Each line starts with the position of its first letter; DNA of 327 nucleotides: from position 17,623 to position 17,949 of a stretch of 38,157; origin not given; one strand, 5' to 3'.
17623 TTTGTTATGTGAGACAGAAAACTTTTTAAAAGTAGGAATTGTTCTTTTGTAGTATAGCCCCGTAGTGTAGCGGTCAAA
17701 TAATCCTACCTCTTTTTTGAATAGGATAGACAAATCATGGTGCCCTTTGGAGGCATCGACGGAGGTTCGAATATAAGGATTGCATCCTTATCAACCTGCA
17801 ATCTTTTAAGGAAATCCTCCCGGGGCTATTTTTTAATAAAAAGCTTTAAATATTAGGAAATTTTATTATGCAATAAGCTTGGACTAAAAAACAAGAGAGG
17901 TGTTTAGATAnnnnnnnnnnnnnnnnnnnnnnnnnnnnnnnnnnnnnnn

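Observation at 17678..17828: T-loop introns of tRNA-Gln and tRNA-Phe are homologous, with compensatory changes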

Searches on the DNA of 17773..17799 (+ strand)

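Call 52: build_rna_model(alignment_id=A3, structure=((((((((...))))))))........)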
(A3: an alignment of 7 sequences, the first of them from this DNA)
Model R1 built from alignment A3 (7 sequences, 27 columns); structure: as given.
model positions 27; base pairs 8; branch points 0; effective number of sequences 7; information 1.585 bits per position. Calibrated on 0.2 Mb of random sequence (short: E-values are rough).
structure used (alignment columns):
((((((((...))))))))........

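Call 53: search_with_rna_model(model_id=R1, source=window, filters=off, max_evalue=10, show_alignments=6)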
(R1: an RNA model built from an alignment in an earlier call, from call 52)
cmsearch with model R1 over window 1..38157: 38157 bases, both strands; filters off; matches with E-value up to 10: 12.
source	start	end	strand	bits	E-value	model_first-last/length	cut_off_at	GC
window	17773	17799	+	48.9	1.9e-12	1-27/27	no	0.41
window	34422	34447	+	42.7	1.2e-10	1-27/27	no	0.54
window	17773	17791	-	12.6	0.073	1-19/27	no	0.32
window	21392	21419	+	10.7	0.27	1-27/27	no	0.43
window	4128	4151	-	9.1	0.79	1-27/27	no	0.33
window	10069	10099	-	8.1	1.5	1-27/27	no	0.29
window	9484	9518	+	7.2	2.9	1-27/27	no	0.49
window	5169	5182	-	6.3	5.2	1-23/27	no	0.14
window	8922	8936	-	5.7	7.9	1-27/27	no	0.4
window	21394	21408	-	5.5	8.7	3-17/27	no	0.4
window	7784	7809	+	5.4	9.5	1-27/27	no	0.38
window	7604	7618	-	5.3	9.9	1-27/27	no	0.33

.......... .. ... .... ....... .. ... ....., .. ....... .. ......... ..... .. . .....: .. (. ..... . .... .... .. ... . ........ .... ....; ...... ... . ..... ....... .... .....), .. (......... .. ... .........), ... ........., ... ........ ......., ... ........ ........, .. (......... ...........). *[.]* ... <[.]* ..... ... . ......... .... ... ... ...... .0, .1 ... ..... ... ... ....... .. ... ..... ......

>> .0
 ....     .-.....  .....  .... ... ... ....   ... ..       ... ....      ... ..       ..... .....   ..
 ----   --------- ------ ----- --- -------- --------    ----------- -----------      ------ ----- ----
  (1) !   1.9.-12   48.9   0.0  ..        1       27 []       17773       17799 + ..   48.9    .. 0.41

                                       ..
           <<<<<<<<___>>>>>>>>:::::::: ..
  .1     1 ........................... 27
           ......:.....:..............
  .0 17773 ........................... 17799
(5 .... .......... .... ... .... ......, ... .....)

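Call 55: search_with_rna_model(model_id=R1, sources=[L121, L122, L123, L124, L125, L126, L127, L128, L129, L130, L131, L132, L133], filters=off, max_evalue=1)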
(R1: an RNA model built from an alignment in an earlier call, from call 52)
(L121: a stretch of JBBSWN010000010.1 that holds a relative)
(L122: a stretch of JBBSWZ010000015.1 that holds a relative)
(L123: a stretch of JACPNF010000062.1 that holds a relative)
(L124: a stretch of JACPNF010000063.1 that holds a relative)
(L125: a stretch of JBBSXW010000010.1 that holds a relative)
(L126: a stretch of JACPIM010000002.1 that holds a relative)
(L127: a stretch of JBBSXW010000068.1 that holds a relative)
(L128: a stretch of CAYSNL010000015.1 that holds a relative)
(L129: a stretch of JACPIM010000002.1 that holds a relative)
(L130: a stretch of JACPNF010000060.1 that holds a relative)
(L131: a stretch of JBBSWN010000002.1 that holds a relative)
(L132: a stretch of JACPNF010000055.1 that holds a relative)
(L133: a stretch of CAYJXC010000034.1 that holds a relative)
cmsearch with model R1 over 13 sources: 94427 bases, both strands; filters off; matches with E-value up to 1: 39.
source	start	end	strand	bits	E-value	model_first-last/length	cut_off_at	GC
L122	5991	6017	+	48.9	4.7e-12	1-27/27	no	0.41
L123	313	339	-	48.9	4.7e-12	1-27/27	no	0.41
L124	84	110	+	48.9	4.7e-12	1-27/27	no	0.41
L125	3680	3706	-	48.9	4.7e-12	1-27/27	no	0.41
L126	4313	4339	+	48.9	4.7e-12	1-27/27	no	0.41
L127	3892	3918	-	48.9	4.7e-12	1-27/27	no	0.41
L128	2219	2245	-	48.9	4.7e-12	1-27/27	no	0.41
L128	2588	2614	-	48.9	4.7e-12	1-27/27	no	0.41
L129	1897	1923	-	48.9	4.7e-12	1-27/27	no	0.41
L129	1993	2019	-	48.9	4.7e-12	1-27/27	no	0.41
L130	56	82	+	48.9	4.7e-12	1-27/27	no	0.41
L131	3591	3617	-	48.9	4.7e-12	1-27/27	no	0.41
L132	2058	2084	+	48.9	4.7e-12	1-27/27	no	0.41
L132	2177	2203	+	48.9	4.7e-12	1-27/27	no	0.41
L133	4667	4693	-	48.9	4.7e-12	1-27/27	no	0.41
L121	2732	2758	+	48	8.5e-12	1-27/27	no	0.44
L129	7010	7038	-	15.4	0.029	1-27/27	no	0.34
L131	3599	3624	+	14.1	0.067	1-27/27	no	0.38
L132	2051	2076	-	14.1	0.067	1-27/27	no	0.38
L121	7446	7464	-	13.8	0.081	1-27/27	no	0.21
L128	2596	2618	+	13.5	0.1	1-23/27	no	0.35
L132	2088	2100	+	13.5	0.1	1-27/27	no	0.38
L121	4644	4662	-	13.2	0.13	1-27/27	no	0.32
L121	2732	2750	-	12.6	0.18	1-19/27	no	0.32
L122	5991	6009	-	12.6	0.18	1-19/27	no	0.32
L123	321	339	+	12.6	0.18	1-19/27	no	0.32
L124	84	102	-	12.6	0.18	1-19/27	no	0.32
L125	3688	3706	+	12.6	0.18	1-19/27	no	0.32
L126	4313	4331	-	12.6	0.18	1-19/27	no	0.32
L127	3900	3918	+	12.6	0.18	1-19/27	no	0.32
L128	2227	2245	+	12.6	0.18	1-19/27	no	0.32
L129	1905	1923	+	12.6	0.18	1-19/27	no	0.32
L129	2001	2019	+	12.6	0.18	1-19/27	no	0.32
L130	56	74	-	12.6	0.18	1-19/27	no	0.32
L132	2177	2195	-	12.6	0.18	1-19/27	no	0.32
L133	4675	4693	+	12.6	0.18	1-19/27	no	0.32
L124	4798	4815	+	11.6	0.36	1-27/27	no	0.22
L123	7000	7024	-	11.2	0.48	1-27/27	no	0.36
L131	1426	1446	-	10.3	0.86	1-27/27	no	0.29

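Call 83: search_with_rna_model(model_id=R1, sources=[L152, L153, L155, L156, L157, L158], filters=off, max_evalue=1, show_alignments=4)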
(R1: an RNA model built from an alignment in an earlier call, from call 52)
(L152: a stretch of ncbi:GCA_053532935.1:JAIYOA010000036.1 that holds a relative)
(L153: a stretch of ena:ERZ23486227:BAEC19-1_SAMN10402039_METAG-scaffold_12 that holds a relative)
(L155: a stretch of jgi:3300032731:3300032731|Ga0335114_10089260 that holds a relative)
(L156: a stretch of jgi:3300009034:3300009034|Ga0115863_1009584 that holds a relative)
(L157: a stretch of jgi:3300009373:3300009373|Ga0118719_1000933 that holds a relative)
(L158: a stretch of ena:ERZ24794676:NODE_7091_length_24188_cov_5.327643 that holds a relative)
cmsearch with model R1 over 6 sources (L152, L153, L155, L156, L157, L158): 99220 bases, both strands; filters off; matches with E-value up to 1: 2.
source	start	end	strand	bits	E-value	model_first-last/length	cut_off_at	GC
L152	1188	1219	-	14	0.075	1-27/27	no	0.19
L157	17242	17266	+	10.4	0.88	1-27/27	no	0.2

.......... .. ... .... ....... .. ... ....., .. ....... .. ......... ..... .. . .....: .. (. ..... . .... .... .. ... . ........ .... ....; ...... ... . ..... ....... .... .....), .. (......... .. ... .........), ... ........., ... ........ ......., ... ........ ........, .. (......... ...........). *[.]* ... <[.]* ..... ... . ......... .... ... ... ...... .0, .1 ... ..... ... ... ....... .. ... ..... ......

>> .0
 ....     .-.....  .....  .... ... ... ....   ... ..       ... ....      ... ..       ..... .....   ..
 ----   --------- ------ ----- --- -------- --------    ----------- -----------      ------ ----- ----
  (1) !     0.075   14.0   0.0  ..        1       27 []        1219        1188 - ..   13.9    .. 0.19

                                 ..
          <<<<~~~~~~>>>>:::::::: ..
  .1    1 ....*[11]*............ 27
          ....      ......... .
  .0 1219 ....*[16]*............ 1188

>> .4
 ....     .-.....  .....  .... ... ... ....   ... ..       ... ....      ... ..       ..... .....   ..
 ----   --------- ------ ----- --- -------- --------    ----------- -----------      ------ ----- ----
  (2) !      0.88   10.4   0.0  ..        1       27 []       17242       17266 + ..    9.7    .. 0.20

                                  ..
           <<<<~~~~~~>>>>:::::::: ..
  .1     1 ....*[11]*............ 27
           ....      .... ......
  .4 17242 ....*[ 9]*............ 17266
